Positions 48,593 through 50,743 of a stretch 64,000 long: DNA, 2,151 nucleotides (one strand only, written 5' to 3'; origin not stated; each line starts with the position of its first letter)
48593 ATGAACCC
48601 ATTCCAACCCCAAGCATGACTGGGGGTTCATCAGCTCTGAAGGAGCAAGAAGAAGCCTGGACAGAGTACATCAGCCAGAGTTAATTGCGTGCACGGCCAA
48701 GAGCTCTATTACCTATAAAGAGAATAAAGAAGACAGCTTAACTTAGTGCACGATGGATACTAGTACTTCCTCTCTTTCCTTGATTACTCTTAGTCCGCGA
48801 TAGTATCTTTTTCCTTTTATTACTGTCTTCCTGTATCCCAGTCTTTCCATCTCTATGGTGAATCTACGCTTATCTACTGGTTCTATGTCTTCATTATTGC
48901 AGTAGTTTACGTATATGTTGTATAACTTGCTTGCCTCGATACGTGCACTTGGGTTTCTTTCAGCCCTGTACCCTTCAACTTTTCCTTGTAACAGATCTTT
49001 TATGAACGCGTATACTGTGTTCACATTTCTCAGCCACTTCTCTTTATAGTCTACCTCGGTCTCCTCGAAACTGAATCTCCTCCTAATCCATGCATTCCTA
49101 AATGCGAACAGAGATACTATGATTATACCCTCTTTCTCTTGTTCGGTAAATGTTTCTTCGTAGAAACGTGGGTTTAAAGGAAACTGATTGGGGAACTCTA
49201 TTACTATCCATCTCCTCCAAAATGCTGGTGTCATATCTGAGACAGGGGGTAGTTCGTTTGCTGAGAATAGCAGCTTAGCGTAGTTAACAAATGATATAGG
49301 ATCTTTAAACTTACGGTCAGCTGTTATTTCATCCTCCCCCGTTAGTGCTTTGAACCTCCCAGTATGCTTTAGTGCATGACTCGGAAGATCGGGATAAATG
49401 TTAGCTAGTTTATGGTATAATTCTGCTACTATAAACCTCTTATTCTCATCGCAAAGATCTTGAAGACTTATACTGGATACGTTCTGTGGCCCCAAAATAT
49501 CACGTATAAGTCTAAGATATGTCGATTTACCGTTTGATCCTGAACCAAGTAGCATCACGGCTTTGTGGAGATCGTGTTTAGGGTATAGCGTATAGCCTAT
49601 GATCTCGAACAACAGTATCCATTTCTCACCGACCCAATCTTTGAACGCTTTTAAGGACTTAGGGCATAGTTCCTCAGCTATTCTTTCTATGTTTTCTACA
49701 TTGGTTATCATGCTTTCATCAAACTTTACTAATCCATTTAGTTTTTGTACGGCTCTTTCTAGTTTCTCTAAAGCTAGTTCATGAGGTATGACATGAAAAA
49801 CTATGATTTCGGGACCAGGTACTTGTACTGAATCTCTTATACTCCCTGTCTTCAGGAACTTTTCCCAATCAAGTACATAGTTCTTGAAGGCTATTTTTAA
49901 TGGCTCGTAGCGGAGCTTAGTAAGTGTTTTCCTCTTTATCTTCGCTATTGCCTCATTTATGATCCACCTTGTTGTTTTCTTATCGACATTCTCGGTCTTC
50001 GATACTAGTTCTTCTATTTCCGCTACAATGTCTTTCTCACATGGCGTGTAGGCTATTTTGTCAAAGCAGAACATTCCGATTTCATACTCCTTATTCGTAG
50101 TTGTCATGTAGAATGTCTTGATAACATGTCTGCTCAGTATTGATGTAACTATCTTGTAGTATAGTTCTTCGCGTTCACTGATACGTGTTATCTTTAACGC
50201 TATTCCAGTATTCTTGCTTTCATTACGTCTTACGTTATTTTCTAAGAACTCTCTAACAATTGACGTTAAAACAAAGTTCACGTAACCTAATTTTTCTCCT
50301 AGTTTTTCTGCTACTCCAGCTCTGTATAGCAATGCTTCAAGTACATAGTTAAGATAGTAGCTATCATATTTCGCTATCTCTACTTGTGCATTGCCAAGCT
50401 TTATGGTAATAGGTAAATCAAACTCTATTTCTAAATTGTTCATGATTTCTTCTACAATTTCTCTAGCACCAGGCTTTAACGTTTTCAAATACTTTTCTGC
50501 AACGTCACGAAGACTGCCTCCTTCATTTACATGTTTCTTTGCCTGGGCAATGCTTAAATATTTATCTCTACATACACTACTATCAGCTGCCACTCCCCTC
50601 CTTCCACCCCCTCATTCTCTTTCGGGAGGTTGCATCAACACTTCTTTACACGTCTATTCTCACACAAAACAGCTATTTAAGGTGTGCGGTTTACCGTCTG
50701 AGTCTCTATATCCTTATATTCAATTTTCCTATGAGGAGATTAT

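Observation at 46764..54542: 7.8-kb integrated plasmid/virus-like element in tRNA-Gly(GCC) with a split SSV-type integrase that is still in frame across att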

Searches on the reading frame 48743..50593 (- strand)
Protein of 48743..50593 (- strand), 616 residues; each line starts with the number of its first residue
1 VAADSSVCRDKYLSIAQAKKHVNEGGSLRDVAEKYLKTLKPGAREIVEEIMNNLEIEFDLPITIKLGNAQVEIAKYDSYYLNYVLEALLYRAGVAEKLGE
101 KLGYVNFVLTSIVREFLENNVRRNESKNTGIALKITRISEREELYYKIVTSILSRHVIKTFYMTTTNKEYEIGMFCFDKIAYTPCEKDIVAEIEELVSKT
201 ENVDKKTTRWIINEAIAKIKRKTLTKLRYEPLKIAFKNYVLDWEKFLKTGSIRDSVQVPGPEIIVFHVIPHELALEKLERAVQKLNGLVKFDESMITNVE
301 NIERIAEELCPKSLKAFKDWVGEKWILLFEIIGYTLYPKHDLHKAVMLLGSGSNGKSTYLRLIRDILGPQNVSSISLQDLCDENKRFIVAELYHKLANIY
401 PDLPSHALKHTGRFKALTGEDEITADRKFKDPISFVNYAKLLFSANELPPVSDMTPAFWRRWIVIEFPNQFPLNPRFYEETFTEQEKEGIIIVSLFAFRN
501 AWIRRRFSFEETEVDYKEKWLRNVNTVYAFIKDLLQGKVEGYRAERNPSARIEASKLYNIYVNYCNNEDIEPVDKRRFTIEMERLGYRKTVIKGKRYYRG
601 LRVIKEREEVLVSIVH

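Call 8: search_protein_families(library=pfam, max_evalue=0.01, proteins=[window:48743-50593:-])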
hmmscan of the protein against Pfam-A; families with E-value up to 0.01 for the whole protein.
window:48743-50593:- (616 aa): 4 families
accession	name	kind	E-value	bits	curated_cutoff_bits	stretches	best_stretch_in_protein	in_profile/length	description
PF19263.5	DUF5906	-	2e-21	77.2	27.6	1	348-461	1-114/114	Family of unknown function (DUF5906)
PF08706.16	D5_N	-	0.00085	20.1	22.4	1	178-325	34-144/145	D5 N terminal like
PF09079.17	Cdc6_C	-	0.0027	18.1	25.1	1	546-598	23-78/96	CDC6, C terminal winged helix domain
PF03288.22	Pox_D5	-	0.0094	16.8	21.4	0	525-593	4-67/86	Poxvirus D5 protein-like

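Call 9: search_protein_families(library=phrogs, max_evalue=0.01, proteins=[window:48743-50593:-])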
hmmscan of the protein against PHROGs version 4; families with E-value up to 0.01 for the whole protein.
window:48743-50593:- (616 aa): 12 families
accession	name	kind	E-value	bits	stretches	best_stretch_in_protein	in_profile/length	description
phrog_864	-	DNA, RNA and nucleotide metabolism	6e-67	227.9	1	112-602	186-624/1064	DNA primase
phrog_1156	-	DNA, RNA and nucleotide metabolism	5.2e-44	152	1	276-610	478-832/855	DNA primase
phrog_6088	-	DNA, RNA and nucleotide metabolism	1.4e-39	137.2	1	328-605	491-765/772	DNA primase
phrog_1829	-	DNA, RNA and nucleotide metabolism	5.8e-34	118.3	1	213-609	363-761/772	DNA primase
phrog_7601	-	unknown function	3.1e-28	100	1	327-611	4-279/289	-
phrog_16213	-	DNA, RNA and nucleotide metabolism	3.1e-27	96.2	1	330-473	383-524/732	DNA primase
phrog_2478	-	DNA, RNA and nucleotide metabolism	1.3e-19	70.9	1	328-607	567-844/854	DNA polymerase/primase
phrog_1883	-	DNA, RNA and nucleotide metabolism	1.5e-18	67.5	1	330-609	478-753/756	DNA helicase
phrog_16950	-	DNA, RNA and nucleotide metabolism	3.3e-09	36.2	1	332-586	548-810/843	DNA primase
phrog_4210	-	DNA, RNA and nucleotide metabolism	7e-07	28.4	1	341-576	174-397/1304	DNA polymerase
phrog_2249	-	DNA, RNA and nucleotide metabolism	0.00055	19.7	1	343-577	526-751/802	DNA primase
phrog_12939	-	DNA, RNA and nucleotide metabolism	0.0032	18.2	1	323-439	193-307/368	DNA primase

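Call 10: find_encoding_contigs(protein=window:48743-50593:-, flank=10000, max_places=10)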
Protein window:48743-50593:- (616 aa): 2 contigs read that carry it; 1 place shown.
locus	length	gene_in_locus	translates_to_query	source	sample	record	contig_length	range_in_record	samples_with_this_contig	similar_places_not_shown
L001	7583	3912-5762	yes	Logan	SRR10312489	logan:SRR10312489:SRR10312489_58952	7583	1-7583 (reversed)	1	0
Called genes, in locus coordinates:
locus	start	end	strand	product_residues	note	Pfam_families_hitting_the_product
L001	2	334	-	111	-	?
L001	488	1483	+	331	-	-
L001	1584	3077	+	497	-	-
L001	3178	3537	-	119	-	-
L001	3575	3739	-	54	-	-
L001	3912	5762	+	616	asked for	PF19263:DUF5906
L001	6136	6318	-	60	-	-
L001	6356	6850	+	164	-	PF05942:PaREP1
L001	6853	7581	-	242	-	?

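Call 20: list_cluster_members(proteins=[P0001, window:48743-50593:-, window:55867-57687:-, window:55324-55647:+, window:51428-52933:-, window:53022-54071:-, window:46247-46489:+])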
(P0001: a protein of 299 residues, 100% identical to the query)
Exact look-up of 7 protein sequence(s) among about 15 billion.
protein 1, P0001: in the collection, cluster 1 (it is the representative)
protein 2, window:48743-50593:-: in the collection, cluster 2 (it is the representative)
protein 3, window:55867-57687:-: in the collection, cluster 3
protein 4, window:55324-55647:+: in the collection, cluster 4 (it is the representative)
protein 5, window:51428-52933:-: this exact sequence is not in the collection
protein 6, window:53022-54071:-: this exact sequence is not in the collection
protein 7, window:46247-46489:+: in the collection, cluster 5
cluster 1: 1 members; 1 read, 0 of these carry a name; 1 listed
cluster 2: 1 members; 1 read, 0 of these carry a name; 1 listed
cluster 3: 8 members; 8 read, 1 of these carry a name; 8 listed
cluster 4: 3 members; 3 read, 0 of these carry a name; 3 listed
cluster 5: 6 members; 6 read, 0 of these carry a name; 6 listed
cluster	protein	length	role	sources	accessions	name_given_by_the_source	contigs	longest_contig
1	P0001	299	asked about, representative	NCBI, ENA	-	-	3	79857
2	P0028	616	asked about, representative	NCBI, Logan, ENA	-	-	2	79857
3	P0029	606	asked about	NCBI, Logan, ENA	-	-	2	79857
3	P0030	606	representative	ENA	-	-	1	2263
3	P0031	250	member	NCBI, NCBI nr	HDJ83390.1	MAG TPA: hypothetical protein ENG44_00145 [Desulfurococcaceae archaeon] | hypothetical protein [Desulfurococcaceae archaeon]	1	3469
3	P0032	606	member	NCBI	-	-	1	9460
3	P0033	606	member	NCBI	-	-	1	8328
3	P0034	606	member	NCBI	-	-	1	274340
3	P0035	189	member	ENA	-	-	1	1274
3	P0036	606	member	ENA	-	-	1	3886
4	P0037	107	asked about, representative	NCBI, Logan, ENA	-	-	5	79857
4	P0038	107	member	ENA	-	-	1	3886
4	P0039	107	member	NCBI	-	-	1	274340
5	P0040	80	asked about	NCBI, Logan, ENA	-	-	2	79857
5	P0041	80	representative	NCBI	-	-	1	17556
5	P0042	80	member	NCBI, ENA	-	-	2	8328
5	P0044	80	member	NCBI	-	-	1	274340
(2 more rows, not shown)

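Call 21: find_encoding_contigs(protein=P0042, flank=10000, max_places=5)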
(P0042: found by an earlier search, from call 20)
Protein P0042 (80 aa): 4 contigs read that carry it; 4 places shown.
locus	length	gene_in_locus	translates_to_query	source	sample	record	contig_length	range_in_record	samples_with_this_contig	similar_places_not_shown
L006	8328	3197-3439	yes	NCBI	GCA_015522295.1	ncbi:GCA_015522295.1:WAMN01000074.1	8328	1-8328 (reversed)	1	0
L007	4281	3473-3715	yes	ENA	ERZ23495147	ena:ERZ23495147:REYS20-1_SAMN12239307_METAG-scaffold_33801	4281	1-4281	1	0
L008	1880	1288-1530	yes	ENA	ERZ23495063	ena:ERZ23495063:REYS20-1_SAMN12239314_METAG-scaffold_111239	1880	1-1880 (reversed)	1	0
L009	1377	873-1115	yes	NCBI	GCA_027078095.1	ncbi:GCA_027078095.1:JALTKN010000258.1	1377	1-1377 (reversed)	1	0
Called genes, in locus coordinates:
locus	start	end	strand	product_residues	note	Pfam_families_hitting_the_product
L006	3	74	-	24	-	?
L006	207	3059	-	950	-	PF00270:DEAD, PF04851:ResIII (weak), PF00271:Helicase_C, PF19306:WHD_Lhr, PF08494:DEAD_assoc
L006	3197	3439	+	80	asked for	-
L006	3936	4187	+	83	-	-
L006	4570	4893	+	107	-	PF13384:HTH_23 (faint), PF02001:DUF134, PF04545:Sigma70_r4, PF08281:Sigma70_r4_2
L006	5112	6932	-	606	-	PF16656:Pur_ac_phosph_N, PF00149:Metallophos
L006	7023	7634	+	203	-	PF00583:Acetyltransf_1, PF13508:Acetyltransf_7 (weak)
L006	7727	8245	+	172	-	PF01965:DJ-1_PfpI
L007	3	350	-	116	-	?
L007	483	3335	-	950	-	PF00270:DEAD, PF04851:ResIII (weak), PF00271:Helicase_C, PF19306:WHD_Lhr, PF08494:DEAD_assoc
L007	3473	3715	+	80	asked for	-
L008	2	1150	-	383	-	?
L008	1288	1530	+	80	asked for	-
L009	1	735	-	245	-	?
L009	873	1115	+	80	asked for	-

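Call 22: find_encoding_contigs(protein=P0044, flank=10000, max_places=5)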
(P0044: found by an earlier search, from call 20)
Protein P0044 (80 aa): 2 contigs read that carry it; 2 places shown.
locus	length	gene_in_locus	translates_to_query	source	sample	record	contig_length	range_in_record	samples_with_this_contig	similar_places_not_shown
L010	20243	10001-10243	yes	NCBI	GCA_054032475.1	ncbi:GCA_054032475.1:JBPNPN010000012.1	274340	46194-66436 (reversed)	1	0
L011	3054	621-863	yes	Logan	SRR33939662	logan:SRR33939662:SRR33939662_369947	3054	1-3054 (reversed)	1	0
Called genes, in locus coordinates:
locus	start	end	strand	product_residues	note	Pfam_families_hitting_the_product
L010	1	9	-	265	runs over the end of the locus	-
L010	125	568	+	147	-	-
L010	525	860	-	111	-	-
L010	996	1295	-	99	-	PF01918:Alba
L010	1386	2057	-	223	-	PF05430:Methyltransf_30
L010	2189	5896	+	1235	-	PF17915:zf_Rg, PF00176:SNF2-rel_dom (weak), PF00270:DEAD, PF04851:ResIII, PF00271:Helicase_C (faint), PF01751:Toprim, PF01131:Topoisom_bac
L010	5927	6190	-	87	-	PF01918:Alba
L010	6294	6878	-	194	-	-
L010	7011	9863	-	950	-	PF00270:DEAD, PF04851:ResIII (weak), PF00271:Helicase_C, PF19306:WHD_Lhr, PF08494:DEAD_assoc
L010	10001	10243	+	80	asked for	-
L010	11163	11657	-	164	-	PF05942:PaREP1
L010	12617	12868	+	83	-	-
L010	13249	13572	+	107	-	PF13384:HTH_23 (faint), PF02001:DUF134, PF04545:Sigma70_r4, PF08281:Sigma70_r4_2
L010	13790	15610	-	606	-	PF16656:Pur_ac_phosph_N, PF00149:Metallophos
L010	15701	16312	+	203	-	PF00583:Acetyltransf_1 (weak), PF08445:FR47 (faint), PF13508:Acetyltransf_7 (faint)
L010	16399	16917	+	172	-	PF01965:DJ-1_PfpI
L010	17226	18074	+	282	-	PF03807:F420_oxidored, PF02153:PDH_N (faint), PF14748:P5CR_dimer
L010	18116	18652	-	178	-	PF00210:Ferritin, PF02915:Rubrerythrin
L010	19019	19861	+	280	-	PF03848:TehB, PF02353:CMAS, PF01209:Ubie_methyltran, PF13489:Methyltransf_23, PF08241:Methyltransf_11, PF08242:Methyltransf_12, PF13649:Methyltransf_25, PF13847:Methyltransf_31, +1 more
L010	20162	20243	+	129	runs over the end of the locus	PF02661:Fic (weak)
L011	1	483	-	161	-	?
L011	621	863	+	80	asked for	-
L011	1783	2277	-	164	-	PF05942:PaREP1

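Call 49: search_solved_structures(query=window:48743-50593:-, max_evalue=0.1, show_alignments=1)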
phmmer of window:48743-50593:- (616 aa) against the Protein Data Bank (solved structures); distinct sequences matched with E-value up to 0.1: 3.
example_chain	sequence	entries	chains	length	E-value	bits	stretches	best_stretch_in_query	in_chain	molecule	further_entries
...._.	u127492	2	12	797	1.4e-09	40.1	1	327-471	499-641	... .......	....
8xj8_A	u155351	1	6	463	0.067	14.7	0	348-472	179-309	Monkeypox virus E5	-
8apl_A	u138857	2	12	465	0.067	14.7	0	348-472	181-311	Primase D5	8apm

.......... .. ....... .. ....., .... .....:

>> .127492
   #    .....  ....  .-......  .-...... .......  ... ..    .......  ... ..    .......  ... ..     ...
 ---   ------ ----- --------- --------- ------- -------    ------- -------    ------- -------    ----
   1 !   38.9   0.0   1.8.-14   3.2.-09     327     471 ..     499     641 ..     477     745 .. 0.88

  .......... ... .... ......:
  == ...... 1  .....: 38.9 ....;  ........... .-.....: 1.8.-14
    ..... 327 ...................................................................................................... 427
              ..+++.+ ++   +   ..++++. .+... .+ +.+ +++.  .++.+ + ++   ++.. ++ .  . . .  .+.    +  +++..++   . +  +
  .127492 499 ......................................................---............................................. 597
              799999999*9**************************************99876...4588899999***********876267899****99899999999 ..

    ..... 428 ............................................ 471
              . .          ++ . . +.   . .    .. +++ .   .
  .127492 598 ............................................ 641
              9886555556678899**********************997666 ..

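Call 61: search_dna_similar(query=window:48743-50593:-, collection=phages, mode=protein, max_rows=12, max_evalue=0.001)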
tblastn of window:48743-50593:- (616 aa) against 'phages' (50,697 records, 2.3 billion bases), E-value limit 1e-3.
Records with a match: 740; places in all: 741; records where one place covers at least 80% of the query: 0.
Best place of each record, by identity: <60% 740.
By first word of the organism name: Streptococcus 222; Enterococcus 130; Mycobacterium 105; Microbacterium 62; Vibrio 19; Streptomyces 18; Listeria 15; Bacteriophage 14; Lactobacillus 13; Klebsiella 9; and 49 more.
By host as written in the record: Mycobacterium smegmatis mc2 155 76; - 61; Enterococcus faecalis 41; Microbacterium foliorum NRRL B-24224 32; Microbacterium foliorum NRRL B-24224 SEA 22; Enterococcus faecium 17; Mycobacterium smegmatis mc#155 12; Streptococcus suis 11; and 333 more.
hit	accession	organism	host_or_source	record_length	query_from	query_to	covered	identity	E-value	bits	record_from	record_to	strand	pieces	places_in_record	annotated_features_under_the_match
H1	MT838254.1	Bacteriophage sp.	human fecal samples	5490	301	601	49%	32.5%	2e-32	139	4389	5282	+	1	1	record has no annotation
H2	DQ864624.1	Streptococcus phage P9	-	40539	289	606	52%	30.7%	5e-34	144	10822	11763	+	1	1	primase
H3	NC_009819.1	Streptococcus phage P9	Streptococcus equi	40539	289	606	52%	30.7%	5e-34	144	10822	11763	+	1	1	DNA primase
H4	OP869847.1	Lacticaseibacillus phage R23.1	Lacticaseibacillus rhamnosus LMG 23277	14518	327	586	42%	37.5%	1e-41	168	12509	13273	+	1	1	hypothetical protein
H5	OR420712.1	Oceanotoga phage vB_OteS-UFV02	Oceanotoga teriensis UFV_LIMV02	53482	247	579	54%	28.5%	4e-30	132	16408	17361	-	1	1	DNA primase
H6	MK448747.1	Streptococcus phage Javan385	Streptococcus parauberis KCTC_11537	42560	302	593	47%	31.9%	3e-34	145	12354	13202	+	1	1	DNA primase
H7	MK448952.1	Streptococcus phage Javan472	Streptococcus pyogenes ERR448936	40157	307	606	49%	31.0%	4e-32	139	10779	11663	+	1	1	DNA primase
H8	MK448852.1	Streptococcus phage Javan140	Streptococcus dysgalactiae ERR085059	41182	307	606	49%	31.0%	5e-32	139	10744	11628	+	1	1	DNA primase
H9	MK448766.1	Streptococcus phage Javan465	Streptococcus pyogenes ERR172100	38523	289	593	50%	30.5%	3e-32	139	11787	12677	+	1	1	DNA primase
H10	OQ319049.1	Streptococcus phage BV-0002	Streptococcus equi RIBSP/BV-0002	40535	289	606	52%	29.2%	2e-28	127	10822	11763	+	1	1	primase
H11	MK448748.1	Streptococcus phage Javan389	Streptococcus parauberis KCTC_11980BP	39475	302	593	47%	31.6%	5e-34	144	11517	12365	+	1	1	DNA primase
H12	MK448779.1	Streptococcus phage Javan497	Streptococcus pyogenes MGAS10394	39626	307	606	49%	30.7%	4e-32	139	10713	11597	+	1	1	DNA primase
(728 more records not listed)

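Call 62: search_dna_similar(query=window:48743-50593:-, collection=plasmids, mode=protein, max_rows=12, max_evalue=0.001)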
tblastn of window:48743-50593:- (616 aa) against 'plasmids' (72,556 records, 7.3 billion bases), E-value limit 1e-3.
Records with a match: 439; places in all: 602; records where one place covers at least 80% of the query: 1.
Best place of each record, by identity: <60% 439.
By first word of the organism name: Streptomyces 333; Kitasatospora 7; Clostridium 7; Bacillus 6; Nostoc 5; Calothrix 5; Sulfolobus 4; Loigolactobacillus 3; Bradyrhizobium 3; Paracoccus 3; and 50 more.
By predicted mobility (MOB-suite, as given by PLSDB): non-mobilizable 334; mobilizable 96; conjugative 9.
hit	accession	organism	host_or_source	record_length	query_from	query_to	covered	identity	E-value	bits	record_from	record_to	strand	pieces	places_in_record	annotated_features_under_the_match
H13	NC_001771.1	Sulfolobus islandicus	-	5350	107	603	81%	38.8%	9e-92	317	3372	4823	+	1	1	phage/plasmid primase, P4 family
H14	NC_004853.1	Sulfolobus islandicus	-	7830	148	596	73%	42.6%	2e-95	328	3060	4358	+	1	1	phage/plasmid primase, P4 family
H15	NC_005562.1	Acidianus ambivalens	-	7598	152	584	70%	36.3%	3e-78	278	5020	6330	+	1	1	phage/plasmid primase, P4 family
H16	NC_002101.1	Sulfolobus islandicus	-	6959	149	584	71%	35.4%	3e-77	275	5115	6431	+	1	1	phage/plasmid primase, P4 family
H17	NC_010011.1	Sulfolobus islandicus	-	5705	140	486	56%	38.5%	2e-65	240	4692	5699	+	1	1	none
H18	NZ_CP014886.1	Loigolactobacillus backii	cell culture,brewery environment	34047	244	605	59%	26.7%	5e-18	118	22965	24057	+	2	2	hypothetical protein (x2)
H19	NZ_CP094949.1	Lacticaseibacillus paracasei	Homo sapiens,single cell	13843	259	604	56%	27.0%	7e-26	120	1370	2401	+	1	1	phage/plasmid primase, P4 family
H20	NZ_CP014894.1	Loigolactobacillus backii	cell culture,brewery environment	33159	244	605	59%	25.5%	2e-23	113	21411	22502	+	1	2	phage/plasmid primase, P4 family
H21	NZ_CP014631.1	Loigolactobacillus backii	cell culture,light wheat beer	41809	244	605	59%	25.5%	2e-23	113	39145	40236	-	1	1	phage/plasmid primase, P4 family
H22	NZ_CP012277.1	Pediococcus damnosus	brewery environment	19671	244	605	59%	25.3%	2e-20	103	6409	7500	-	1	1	phage/plasmid primase, P4 family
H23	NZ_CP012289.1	Pediococcus damnosus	pilsner beer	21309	244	605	59%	25.3%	2e-20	103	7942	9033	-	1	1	phage/plasmid primase, P4 family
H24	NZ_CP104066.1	Alicyclobacillus dauci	cell culture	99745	330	585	42%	34.6%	4e-39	162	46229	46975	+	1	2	DNA primase family protein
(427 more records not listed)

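Call 63: get_annotated_region(hit=H13, flank=4000)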
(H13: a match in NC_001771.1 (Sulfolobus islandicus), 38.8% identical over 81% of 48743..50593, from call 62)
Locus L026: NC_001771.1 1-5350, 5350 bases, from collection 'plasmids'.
description: Sulfolobus islandicus plasmid pRN1, complete sequence
organism: Sulfolobus islandicus (NCBI taxid 43080)
taxonomy: Archaea; Thermoproteota; Thermoprotei; Sulfolobales; Sulfolobaceae; Sulfolobus; Sulfolobus islandicus
host: -; source: -; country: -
typing (MOB-suite, as given by PLSDB): non-mobilizable
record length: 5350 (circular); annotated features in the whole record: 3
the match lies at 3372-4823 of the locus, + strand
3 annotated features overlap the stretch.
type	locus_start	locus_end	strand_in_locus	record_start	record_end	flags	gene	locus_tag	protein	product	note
CDS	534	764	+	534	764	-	-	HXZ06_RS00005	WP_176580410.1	DNA-binding protein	-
CDS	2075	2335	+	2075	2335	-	-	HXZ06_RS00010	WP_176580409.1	ORF56 family plasmid copy control protein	GO:0006355 - regulation of DNA-templated transcription [Evidence IEA]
CDS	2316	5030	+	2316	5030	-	-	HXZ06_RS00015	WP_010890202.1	phage/plasmid primase, P4 family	GO:0006260 - DNA replication [Evidence IEA]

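Call 78: get_annotated_region(hit=H17, flank=6000)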
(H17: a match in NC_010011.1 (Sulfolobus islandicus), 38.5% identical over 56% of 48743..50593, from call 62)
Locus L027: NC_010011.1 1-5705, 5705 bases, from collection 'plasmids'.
description: Sulfolobus islandicus plasmid pSSVx, complete sequence
organism: Sulfolobus islandicus (NCBI taxid 43080)
taxonomy: Archaea; Thermoproteota; Thermoprotei; Sulfolobales; Sulfolobaceae; Sulfolobus; Sulfolobus islandicus
host: -; source: -; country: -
typing (MOB-suite, as given by PLSDB): non-mobilizable
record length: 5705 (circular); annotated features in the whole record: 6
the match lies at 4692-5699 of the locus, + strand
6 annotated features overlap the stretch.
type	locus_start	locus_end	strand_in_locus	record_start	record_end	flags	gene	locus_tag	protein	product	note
CDS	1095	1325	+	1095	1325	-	-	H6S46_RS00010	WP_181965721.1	DNA-binding protein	-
CDS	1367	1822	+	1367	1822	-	-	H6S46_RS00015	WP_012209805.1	hypothetical protein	-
CDS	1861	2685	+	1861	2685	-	-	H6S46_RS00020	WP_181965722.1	hypothetical protein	-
CDS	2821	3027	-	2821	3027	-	-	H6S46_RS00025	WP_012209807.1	hypothetical protein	-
CDS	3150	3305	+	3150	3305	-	-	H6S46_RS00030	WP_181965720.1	CopG family transcriptional regulator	-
CDS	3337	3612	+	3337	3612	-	-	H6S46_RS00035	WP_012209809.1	hypothetical protein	-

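Call 81: search_protein_families(library=padloc, max_evalue=0.01, proteins=[window:48743-50593:-])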
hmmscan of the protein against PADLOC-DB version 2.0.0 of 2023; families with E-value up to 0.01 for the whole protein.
window:48743-50593:- (616 aa): 0 families

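Call 82: search_protein_families(library=ncbifam, max_evalue=0.01, proteins=[window:48743-50593:-])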
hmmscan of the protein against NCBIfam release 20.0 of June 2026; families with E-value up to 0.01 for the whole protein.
window:48743-50593:- (616 aa): 3 families
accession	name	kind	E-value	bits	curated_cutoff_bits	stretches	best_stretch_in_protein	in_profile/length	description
TIGR01613.1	primase_Cterm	subfamily_domain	1.6e-41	142.2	108.7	1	326-578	59-304/304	phage/plasmid primase, P4 family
NF011296.0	PRK14709.1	subfamily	1.6e-16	60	613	1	293-606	152-462/469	hypothetical protein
NF005477.0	PRK07078.1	subfamily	4.5e-09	35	1014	1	328-609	476-751/759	hypothetical protein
